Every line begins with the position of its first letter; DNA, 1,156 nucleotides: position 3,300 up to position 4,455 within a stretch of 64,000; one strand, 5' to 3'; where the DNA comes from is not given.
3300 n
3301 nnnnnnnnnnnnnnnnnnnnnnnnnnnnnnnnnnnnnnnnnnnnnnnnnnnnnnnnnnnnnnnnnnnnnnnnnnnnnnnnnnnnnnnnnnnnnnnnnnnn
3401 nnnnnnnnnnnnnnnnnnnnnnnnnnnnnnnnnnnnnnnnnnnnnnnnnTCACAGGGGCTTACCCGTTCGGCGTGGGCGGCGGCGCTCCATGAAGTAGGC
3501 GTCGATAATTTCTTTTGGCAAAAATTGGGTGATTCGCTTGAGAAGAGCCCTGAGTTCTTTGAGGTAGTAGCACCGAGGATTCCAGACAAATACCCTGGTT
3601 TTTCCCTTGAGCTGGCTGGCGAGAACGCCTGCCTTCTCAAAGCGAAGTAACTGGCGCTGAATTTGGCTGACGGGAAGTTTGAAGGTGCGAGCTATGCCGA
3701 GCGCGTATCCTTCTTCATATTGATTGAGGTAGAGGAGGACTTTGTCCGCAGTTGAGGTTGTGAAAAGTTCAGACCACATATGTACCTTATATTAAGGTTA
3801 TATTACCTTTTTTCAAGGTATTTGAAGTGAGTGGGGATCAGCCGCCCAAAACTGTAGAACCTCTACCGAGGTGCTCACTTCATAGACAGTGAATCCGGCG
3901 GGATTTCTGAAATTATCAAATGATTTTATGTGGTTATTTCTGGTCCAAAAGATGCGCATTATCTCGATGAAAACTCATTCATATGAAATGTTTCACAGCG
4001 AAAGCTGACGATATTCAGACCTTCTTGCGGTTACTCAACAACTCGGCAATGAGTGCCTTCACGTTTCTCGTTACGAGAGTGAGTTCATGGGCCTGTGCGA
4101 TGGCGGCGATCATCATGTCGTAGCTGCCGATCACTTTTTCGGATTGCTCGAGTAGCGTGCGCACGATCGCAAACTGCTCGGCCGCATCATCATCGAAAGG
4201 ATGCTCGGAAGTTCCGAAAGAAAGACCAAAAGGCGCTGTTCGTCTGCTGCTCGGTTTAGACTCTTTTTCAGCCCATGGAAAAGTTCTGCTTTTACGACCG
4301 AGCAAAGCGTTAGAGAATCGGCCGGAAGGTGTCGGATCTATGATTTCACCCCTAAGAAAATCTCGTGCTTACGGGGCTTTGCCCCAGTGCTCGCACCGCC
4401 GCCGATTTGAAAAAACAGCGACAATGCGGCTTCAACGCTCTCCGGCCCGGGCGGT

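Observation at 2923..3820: AbiEi/AbiEii-like two-gene module with two tandem inverted repeats at its promoter; unusually compact NTase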

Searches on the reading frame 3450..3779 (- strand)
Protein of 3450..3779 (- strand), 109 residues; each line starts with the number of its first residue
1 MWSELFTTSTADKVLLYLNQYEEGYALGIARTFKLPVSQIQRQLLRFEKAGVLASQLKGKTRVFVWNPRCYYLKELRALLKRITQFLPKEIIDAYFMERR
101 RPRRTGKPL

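Call 3: search_protein_families(library=pfam, proteins=[window:3450-3779:-], max_evalue=1)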
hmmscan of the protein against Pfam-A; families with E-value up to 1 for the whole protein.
window:3450-3779:- (109 aa): 2 families
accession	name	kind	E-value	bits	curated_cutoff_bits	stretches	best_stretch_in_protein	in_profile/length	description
PF10007.15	DUF2250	-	0.0046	17.5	24.4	1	5-55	4-54/93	Uncharacterized protein conserved in archaea (DUF2250)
PF12840.13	HTH_20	-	0.043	14.2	27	1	14-55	9-50/51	Helix-turn-helix domain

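Call 4: search_protein_families(library=ncbifam, proteins=[window:3450-3779:-], max_evalue=1)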
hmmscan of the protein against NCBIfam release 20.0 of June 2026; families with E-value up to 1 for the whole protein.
window:3450-3779:- (109 aa): 3 families
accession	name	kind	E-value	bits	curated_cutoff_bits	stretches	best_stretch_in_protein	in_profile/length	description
TIGR01714.1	phage_rep_org_N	hypoth_equivalog_domain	0.031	14.5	49.8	1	2-60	30-88/119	phage replisome organizer, putative, N-terminal region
NF040505.1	ArsO_flavin_mono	equivalog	0.068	12.6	425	1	9-43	71-103/346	ArsO family NAD(P)H-dependent flavin-containing monooxygenase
NF033788.1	HTH_metalloreg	subfamily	0.14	12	55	1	13-67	15-69/77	metalloregulator ArsR/SmtB family transcription factor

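Call 5: search_protein_families(library=padloc, proteins=[window:3450-3779:-], max_evalue=1)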
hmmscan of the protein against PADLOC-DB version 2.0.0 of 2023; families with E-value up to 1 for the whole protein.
window:3450-3779:- (109 aa): 4 families
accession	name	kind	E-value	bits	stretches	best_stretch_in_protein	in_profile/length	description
PDLC04368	PDC-M05A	-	3.8e-08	31.4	1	5-84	10-90/201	-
PDLC02976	WH_III-A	-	0.0077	14.9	1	14-56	8-51/104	-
PDLC04370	PDC-M05A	-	0.0097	13.8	1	25-81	32-88/194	-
PDLC01438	Csa3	-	0.031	12.3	1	7-81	146-211/305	"CAS-I,CAS-II,CAS-III,CAS-IV,CAS-V,CAS-VI; associated_signaling"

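Call 7: find_homologous_proteins(query=window:3450-3779:-)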
Query window:3450-3779:- (109 aa): 71 proteins with E <= 0.001 among 74 candidates.
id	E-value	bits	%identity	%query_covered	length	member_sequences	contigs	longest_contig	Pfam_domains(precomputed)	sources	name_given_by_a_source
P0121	1.1e-65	236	100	100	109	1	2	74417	-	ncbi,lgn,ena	-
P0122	2.1e-50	187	79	100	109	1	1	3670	-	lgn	-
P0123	9.0e-43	162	67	100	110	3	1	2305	-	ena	-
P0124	1.3e-42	162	67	100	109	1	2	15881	-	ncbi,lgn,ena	-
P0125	3.3e-42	161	65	100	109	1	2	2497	-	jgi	jgi:predicted ArsR family transcriptional regulator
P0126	6.5e-42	160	68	96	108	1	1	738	-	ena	-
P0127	7.2e-42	159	68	99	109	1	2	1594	-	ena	-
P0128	7.7e-42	159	65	100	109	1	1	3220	-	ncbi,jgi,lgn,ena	jgi:hypothetical protein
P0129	1.2e-41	159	67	100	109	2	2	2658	-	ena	-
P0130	2.8e-41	158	65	99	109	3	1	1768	-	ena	-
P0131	5.5e-41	157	68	100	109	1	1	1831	-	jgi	jgi:hypothetical protein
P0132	6.4e-41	156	67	99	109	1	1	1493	-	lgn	-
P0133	2.0e-39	152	63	100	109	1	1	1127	-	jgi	jgi:DNA-binding transcriptional ArsR family regulator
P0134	1.0e-38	149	64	100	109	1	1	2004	-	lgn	-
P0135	1.2e-38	149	62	99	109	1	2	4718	-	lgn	-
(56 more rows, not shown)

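Call 32: find_encoding_contigs(protein=P0121, flank=6000, max_places=3)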
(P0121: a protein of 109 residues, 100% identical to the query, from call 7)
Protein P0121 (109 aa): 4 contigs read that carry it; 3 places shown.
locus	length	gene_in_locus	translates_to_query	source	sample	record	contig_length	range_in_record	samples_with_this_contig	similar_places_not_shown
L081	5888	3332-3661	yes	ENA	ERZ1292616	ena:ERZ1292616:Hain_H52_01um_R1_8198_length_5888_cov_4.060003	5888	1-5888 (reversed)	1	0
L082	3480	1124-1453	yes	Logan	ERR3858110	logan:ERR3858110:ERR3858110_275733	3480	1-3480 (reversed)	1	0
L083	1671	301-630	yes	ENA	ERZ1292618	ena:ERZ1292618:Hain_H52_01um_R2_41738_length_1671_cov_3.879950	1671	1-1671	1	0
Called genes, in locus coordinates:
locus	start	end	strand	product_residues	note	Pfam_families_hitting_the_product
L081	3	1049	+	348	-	?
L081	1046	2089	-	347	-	PF03193:RsgA_GTPase, PF02421:FeoB_N (faint), PF01926:MMR_HSR1 (weak)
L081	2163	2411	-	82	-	PF22296:bAvd (weak)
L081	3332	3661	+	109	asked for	-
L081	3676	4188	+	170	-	-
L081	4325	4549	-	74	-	-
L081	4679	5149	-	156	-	-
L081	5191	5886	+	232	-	?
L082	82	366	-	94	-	-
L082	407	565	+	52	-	-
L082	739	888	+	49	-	-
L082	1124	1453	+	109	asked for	-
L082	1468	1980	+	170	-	-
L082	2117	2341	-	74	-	-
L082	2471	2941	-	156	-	-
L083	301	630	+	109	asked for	-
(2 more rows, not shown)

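Call 35: predict_structure(alignment_id=A2)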
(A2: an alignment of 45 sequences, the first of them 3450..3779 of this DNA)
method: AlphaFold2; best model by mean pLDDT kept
length: 109 residues; sequences in the alignment: 45
mean_pLDDT: 82.6   pTM: 0.74
mean pLDDT of the five models: 82.6, 82.2, 80.8, 79.3, 78.3
residues with pLDDT >= 90: 53; 70-90: 34; 50-70: 18; < 50: 4
segments of 3 or more residues with pLDDT < 50: none
pLDDT, mean of each block of 10 residues (from residue 1): 64 90 91 92 96 93 94 91 80 65 49
secondary structure, 60 per line:
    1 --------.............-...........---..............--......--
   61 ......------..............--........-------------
elements in order: H9-21 E23-25 H26-33 H37-50 E53-58 E61-66 H73-86 H89-96

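Call 42: search_protein_families(library=pfam, alignment_id=A2, max_evalue=0.1)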
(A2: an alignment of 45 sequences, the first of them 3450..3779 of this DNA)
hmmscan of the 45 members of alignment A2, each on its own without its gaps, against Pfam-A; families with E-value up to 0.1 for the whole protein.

A. member 1, window:3450-3779:- (109 aa): 2 families
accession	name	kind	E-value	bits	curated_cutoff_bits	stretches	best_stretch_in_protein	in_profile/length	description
PF10007.15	DUF2250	-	0.0046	17.5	24.4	1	5-55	4-54/93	Uncharacterized protein conserved in archaea (DUF2250)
PF12840.13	HTH_20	-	0.043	14.2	27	1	14-55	9-50/51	Helix-turn-helix domain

B. families by the number of members that match (of 45 scanned): 41 families (the first 25 are shown)
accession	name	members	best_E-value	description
PF12840.13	HTH_20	26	0.00017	Helix-turn-helix domain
PF10007.15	DUF2250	23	1.6e-05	Uncharacterized protein conserved in archaea (DUF2250)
PF01978.25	TrmB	17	0.0001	Sugar-specific transcriptional regulator TrmB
PF24033.1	DUF7342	16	1.1e-05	Family of unknown function (DUF7342)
PF01022.26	HTH_5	13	8.3e-05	Bacterial regulatory protein, arsR family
PF13412.12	HTH_24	11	9.8e-05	Winged helix-turn-helix DNA-binding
PF09339.16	HTH_IclR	7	0.00053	IclR helix-turn-helix domain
PF13730.12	HTH_36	5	9.3e-05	Helix-turn-helix domain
PF08222.17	HTH_CodY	5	0.002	CodY helix-turn-helix domain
PF12802.13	MarR_2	5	0.0032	MarR family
PF13384.12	HTH_23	4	7.9e-05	Homeodomain-like domain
PF13545.12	HTH_Crp_2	4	0.00052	Crp-like helix-turn-helix domain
PF01047.28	MarR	4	0.0015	MarR family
PF07106.19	TBPIP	4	0.0029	TBPIP/Hop2 winged helix domain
PF04703.18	FaeA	4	0.053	FaeA-like protein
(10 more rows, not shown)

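Call 67: search_dna_similar(query=window:3450-3779:-, collection=plasmids, mode=protein, max_rows=25, max_evalue=0.001)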
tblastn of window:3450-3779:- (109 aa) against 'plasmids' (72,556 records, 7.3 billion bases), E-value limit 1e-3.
Records with a match: 42; places in all: 43; records where one place covers at least 80% of the query: 40.
Best place of each record, by identity: <60% 42.
By first word of the organism name: Leptospira 39; Bdellovibrio 1; Sulfurospirillum 1; Sulfurimonas 1.
By predicted mobility (MOB-suite, as given by PLSDB): non-mobilizable 42.
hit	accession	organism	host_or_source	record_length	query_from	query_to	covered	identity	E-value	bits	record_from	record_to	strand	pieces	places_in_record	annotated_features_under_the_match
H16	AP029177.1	Bdellovibrio sp. HAGR004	Microbe,sewage sludge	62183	5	109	96%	57.1%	9e-25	103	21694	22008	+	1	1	hypothetical protein (x2)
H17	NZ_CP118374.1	Sulfurospirillum sp. 'SP'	bacterial isolate,Wastewater treatment ...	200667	1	109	100%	41.3%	7e-12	67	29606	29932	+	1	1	winged helix-turn-helix domain-containing protein | hypothetical protein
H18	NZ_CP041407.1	Sulfurimonas paralvinellae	polychaetes,hydrothermal vent ...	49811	1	108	99%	40.7%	4e-15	76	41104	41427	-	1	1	winged helix-turn-helix domain-containing protein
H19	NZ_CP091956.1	Leptospira noguchii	Bos taurus,Cell culture,urine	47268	5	109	96%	41.9%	1e-18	86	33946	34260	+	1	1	hypothetical protein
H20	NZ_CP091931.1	Leptospira noguchii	Bos taurus,Cell culture,urine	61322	5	109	96%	41.9%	1e-18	86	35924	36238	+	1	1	hypothetical protein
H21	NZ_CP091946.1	Leptospira noguchii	Bos taurus,Cell culture,urine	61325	5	109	96%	41.9%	1e-18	86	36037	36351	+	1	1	hypothetical protein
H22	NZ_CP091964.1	Leptospira noguchii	Homo sapiens,Cell culture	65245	5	109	96%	41.9%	1e-18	86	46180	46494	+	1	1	hypothetical protein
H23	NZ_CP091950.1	Leptospira noguchii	Bos taurus,Cell culture,urine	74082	5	109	96%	41.9%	1e-18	86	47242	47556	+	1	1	hypothetical protein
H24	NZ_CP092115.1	Leptospira noguchii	Bos taurus,Cell culture,urine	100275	5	109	96%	41.9%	1e-18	86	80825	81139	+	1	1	hypothetical protein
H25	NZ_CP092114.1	Leptospira noguchii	Bos taurus,Cell culture,urine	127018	5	109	96%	41.9%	1e-18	86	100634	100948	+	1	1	hypothetical protein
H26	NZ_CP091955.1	Leptospira noguchii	-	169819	5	109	96%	41.9%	1e-18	86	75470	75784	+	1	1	hypothetical protein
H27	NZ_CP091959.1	Leptospira noguchii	Bos taurus,Cell culture,urine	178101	5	109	96%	41.9%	1e-18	86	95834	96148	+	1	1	hypothetical protein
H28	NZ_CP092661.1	Leptospira kirschneri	Homo sapiens,blood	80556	5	109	96%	39.0%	1e-15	78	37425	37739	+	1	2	hypothetical protein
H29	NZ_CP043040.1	Leptospira interrogans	bovine,urine culture,bovine,urine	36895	2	109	99%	38.0%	5e-14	73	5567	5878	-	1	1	hypothetical protein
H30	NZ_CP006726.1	Leptospira interrogans serovar Linhai str. 56609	-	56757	2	109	99%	38.0%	5e-14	73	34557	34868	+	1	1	hypothetical protein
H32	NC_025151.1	Leptospira interrogans serovar Lai str. 56601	-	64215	2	109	99%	38.0%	5e-14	73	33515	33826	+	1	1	hypothetical protein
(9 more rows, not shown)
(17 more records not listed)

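Call 74: get_annotated_region(hit=H32, flank=2500)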
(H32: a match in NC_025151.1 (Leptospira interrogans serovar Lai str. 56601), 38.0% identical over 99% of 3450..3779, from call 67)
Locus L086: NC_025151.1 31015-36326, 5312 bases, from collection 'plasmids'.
description: Leptospira interrogans serovar Lai str. 56601 plasmid Laicp, complete sequence
organism: Leptospira interrogans serovar Lai str. 56601 (NCBI taxid 189518)
taxonomy: Bacteria; Spirochaetota; Spirochaetia; Leptospirales; Leptospiraceae; Leptospira; Leptospira interrogans; Leptospira interrogans serovar Lai str. 56601
host: -; source: -; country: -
typing (MOB-suite, as given by PLSDB): non-mobilizable; replicon rep_cluster_216
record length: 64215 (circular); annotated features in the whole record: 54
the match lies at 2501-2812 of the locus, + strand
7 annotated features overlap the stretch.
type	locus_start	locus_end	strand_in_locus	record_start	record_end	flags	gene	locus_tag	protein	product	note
CDS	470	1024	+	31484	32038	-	-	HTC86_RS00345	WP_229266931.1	DUF3800 domain-containing protein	-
CDS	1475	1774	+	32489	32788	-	-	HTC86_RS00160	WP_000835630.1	type II toxin-antitoxin system Phd/YefM family antitoxin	-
CDS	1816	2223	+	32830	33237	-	-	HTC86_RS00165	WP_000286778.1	PIN domain-containing protein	-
CDS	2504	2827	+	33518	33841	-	-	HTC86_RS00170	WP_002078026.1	hypothetical protein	-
CDS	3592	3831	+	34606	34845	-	-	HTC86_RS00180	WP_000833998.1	antitoxin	-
CDS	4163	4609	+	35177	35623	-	-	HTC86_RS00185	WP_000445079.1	GNAT family N-acetyltransferase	-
CDS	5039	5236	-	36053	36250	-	-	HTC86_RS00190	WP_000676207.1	hypothetical protein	-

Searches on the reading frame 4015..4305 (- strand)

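Call 3: search_protein_families(library=pfam, proteins=[window:4015-4305:-], max_evalue=1)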
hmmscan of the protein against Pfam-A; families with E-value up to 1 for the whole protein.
window:4015-4305:- (96 aa): 2 families
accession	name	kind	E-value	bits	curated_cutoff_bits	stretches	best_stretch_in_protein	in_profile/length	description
PF01850.27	PIN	-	9.7e-05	23.4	23.6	1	33-81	65-111/120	PIN domain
PF21334.2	ATPD_C_fung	-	0.058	13.9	27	1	48-70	6-28/40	Fungal epsilon subunit of F1F0-ATP synthase C-terminal domain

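Call 4: search_protein_families(library=ncbifam, proteins=[window:4015-4305:-], max_evalue=1)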
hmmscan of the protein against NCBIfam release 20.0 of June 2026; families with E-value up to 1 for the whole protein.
window:4015-4305:- (96 aa): 5 families
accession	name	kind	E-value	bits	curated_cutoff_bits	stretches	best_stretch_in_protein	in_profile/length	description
NF047863.1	VapCLeptosp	equivalog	2.9e-12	47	140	1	34-84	67-117/130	type II toxin-antitoxin system tRNA(fMet)-specific endonuclease VapC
NF010285.0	PRK13725.1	subfamily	0.00021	21.2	143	1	37-84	72-119/132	tRNA(fMet)-specific endonuclease VapC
TIGR03624.1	TIGR03624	subfamily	0.0028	17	136.05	1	53-92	114-152/346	putative hydrolase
NF047959.1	TA_toxin_VapC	equivalog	0.02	15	80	1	39-80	71-112/125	type II toxin-antitoxin system VapC family toxin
TIGR03883.1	DUF2342_F420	subfamily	0.038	13.1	171.35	1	55-89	116-152/346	uncharacterized protein, coenzyme F420 biosynthesis associated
